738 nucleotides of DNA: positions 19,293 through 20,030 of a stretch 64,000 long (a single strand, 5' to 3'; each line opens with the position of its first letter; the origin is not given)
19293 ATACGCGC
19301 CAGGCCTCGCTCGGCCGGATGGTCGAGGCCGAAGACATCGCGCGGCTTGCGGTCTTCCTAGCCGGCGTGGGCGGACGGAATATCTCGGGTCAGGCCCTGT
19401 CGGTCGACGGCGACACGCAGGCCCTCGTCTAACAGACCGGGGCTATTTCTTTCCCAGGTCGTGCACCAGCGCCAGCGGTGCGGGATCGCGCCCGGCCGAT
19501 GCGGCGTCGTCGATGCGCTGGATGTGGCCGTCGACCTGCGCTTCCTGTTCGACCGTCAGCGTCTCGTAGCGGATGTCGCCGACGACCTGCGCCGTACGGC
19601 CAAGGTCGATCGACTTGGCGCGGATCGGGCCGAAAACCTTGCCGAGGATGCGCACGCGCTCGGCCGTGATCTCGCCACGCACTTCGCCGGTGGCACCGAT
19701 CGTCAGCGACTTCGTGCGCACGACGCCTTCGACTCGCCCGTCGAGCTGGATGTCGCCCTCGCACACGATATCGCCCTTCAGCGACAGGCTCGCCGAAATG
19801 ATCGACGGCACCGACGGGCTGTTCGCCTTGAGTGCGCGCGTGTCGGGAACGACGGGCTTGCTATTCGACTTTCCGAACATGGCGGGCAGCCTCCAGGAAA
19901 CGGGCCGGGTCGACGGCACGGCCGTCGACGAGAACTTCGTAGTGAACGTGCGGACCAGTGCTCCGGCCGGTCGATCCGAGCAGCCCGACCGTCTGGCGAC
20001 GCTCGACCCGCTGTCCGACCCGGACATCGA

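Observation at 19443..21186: Bactofilin gene overlapping an M23 (LmdC-like) coiled-coil peptidase gene: a conserved cell-shape module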

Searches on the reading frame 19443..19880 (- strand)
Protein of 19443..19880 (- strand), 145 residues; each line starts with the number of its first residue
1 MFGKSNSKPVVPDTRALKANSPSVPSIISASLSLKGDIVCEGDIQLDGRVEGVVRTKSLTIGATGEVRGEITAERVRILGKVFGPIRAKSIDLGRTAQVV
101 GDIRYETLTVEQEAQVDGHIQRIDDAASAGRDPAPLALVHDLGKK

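Call 3: search_protein_families(library=pfam, proteins=[window:19443-19880:-], max_evalue=0.01)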
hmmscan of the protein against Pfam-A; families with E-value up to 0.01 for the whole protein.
window:19443-19880:- (145 aa): 1 family
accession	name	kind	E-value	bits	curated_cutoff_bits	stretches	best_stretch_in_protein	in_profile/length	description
PF04519.19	Bactofilin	-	6.3e-24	84.5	27.9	1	26-120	1-97/98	Polymer-forming cytoskeletal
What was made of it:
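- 19443..19880 (-): bacA-like gene: a 145-aa bactofilin with the N-terminal membrane-targeting peptide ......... Pfam Bactofilin E 6.3e-24 (call 3).
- On Bactofilin (PF04519), BacA type: Pfam E 6.3e-24 over residues 26-120, covering 97 of 98 profile positions (call 3).
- Checked: Bactofilin gene: ATG at 19880, stop at 19445-19443, 145 aa. Pfam Bactofilin scores E 6.3e-24 over residues 26-120 (call 3).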

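Call 4: search_protein_families(library=ncbifam, proteins=[window:19443-19880:-], max_evalue=0.01)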
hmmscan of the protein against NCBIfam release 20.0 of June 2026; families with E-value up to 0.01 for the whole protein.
window:19443-19880:- (145 aa): 0 families

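Call 26: find_homologous_proteins(query=window:19443-19880:-)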
Query window:19443-19880:- (145 aa): 34 proteins with E <= 0.001 among 101 candidates.
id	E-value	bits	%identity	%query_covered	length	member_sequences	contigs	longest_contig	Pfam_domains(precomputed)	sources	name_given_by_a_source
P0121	2.7e-74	266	91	100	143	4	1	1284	PF04519.20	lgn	-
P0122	1.9e-73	263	89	100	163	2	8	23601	PF04519.20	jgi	jgi:cytoskeletal protein CcmA (bactofilin family)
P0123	2.4e-73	263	90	100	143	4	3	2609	PF04519.20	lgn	-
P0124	3.5e-73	262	89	100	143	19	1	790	PF04519.20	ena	-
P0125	1.3e-70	254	88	100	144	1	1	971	PF04519.20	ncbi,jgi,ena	jgi:cytoskeletal protein CcmA (bactofilin family)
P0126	2.4e-70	253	83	100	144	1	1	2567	PF04519.20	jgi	jgi:cytoskeletal protein CcmA (bactofilin family)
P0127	5.3e-68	245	79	100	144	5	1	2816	PF04519.20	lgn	-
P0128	3.5e-67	243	83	100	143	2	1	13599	PF04519.20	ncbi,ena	-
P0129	1.4e-65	237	83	100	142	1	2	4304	PF04519.20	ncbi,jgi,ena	jgi:cytoskeletal protein CcmA (bactofilin family)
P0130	1.9e-65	237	79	100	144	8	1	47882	PF04519.20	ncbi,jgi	jgi:cytoskeletal protein CcmA (bactofilin family)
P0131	2.5e-62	227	77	100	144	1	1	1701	PF04519.20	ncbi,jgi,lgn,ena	jgi:cytoskeletal protein CcmA (bactofilin family)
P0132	8.1e-57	209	69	100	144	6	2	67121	PF04519.20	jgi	jgi:cytoskeletal protein CcmA (bactofilin family)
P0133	1.2e-56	208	68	100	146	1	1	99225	PF04519.20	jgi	-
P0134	4.0e-56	207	67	99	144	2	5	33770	PF04519.20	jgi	jgi:cytoskeletal protein CcmA (bactofilin family)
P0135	5.4e-56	206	68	100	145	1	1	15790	PF04519.20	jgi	jgi:cytoskeletal protein CcmA (bactofilin family)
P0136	1.2e-55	205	72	98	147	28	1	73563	PF04519.20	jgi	-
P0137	9.5e-55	202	68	99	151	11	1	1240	PF04519.20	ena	-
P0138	1.4e-54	202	65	100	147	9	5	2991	PF04519.20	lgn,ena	-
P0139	2.5e-54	201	65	99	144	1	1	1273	PF04519.20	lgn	-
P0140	3.6e-54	200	66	99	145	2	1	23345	PF04519.20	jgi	jgi:cytoskeletal protein CcmA (bactofilin family)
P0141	3.5e-53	197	69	99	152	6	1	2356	PF04519.20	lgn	-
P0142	4.5e-53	197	65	99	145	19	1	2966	PF04519.20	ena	-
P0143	6.6e-53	196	65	99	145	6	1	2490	PF04519.20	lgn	-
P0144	2.6e-52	194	66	99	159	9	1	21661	PF04519.20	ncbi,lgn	-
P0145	2.6e-52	194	66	99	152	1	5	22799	PF04519.20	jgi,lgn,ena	jgi:cytoskeletal protein CcmA (bactofilin family)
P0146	5.6e-52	193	67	99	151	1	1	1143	PF04519.20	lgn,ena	-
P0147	9.1e-47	176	70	83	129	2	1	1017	PF04519.20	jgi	jgi:cytoskeletal protein CcmA (bactofilin family)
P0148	5.7e-25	106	52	69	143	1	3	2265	PF04519.20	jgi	-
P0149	2.1e-24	104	51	69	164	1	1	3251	PF04519.20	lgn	-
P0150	2.2e-24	104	51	69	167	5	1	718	PF04519.20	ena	-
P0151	3.0e-23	100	42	95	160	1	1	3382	PF04519.20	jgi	jgi:cytoskeletal protein CcmA (bactofilin family)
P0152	7.8e-21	93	71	48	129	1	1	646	PF04519.20,PF00213.24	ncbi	-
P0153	2.7e-20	91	43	79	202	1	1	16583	PF04519.20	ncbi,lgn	ncbi:MAG: polymer-forming cytoskeletal protein [Pseudomonadota bacterium]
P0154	1.8e-16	78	39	79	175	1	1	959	PF04519.20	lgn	-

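Call 27: search_solved_structures(query=window:19443-19880:-, max_evalue=0.01, show_alignments=2)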
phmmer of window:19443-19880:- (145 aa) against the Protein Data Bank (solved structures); distinct sequences matched with E-value up to 0.01: 2.
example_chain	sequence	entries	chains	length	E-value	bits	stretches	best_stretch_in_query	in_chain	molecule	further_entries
2n3d_A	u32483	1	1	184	4.6e-21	78.6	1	18-135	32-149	Bactofilin A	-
6ria_A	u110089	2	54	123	4e-08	36.7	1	32-116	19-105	bactofilin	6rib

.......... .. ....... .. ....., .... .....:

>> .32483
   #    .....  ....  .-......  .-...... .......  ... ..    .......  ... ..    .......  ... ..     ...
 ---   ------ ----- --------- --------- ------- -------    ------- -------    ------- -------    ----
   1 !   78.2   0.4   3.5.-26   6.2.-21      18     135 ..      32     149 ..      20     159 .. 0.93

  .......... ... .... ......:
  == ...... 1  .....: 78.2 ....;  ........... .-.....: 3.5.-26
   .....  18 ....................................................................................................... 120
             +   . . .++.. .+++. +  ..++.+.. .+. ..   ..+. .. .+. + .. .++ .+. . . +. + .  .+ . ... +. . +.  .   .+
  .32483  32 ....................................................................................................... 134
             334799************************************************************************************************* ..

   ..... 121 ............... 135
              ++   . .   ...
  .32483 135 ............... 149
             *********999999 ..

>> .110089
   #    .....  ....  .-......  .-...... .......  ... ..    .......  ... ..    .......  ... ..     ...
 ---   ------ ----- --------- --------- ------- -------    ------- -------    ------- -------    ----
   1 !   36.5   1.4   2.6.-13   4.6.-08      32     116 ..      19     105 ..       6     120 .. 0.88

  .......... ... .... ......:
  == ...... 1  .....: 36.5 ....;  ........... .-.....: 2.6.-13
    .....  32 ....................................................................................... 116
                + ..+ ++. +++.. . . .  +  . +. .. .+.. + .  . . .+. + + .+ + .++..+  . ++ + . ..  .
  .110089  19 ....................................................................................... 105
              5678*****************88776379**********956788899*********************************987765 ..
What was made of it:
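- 19443..19880 (-): The best solved relative is C. crescentus BacA 2n3d, E 4.6e-21 (call 27).
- On Bactofilin (PF04519), BacA type: C. crescentus BacA 2n3d E 4.6e-21 and T. thermophilus 6ria E 4e-8 (call 27).
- Closest known: Caulobacter crescentus BacA. Same: It is the closest solved bactofilin, E 4.6e-21 over residues 18-135 (call 27), and has the same type of N-terminal membrane-targeting peptide.
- Bactofilin: the closest solved relative is C. crescentus BacA (call 27).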
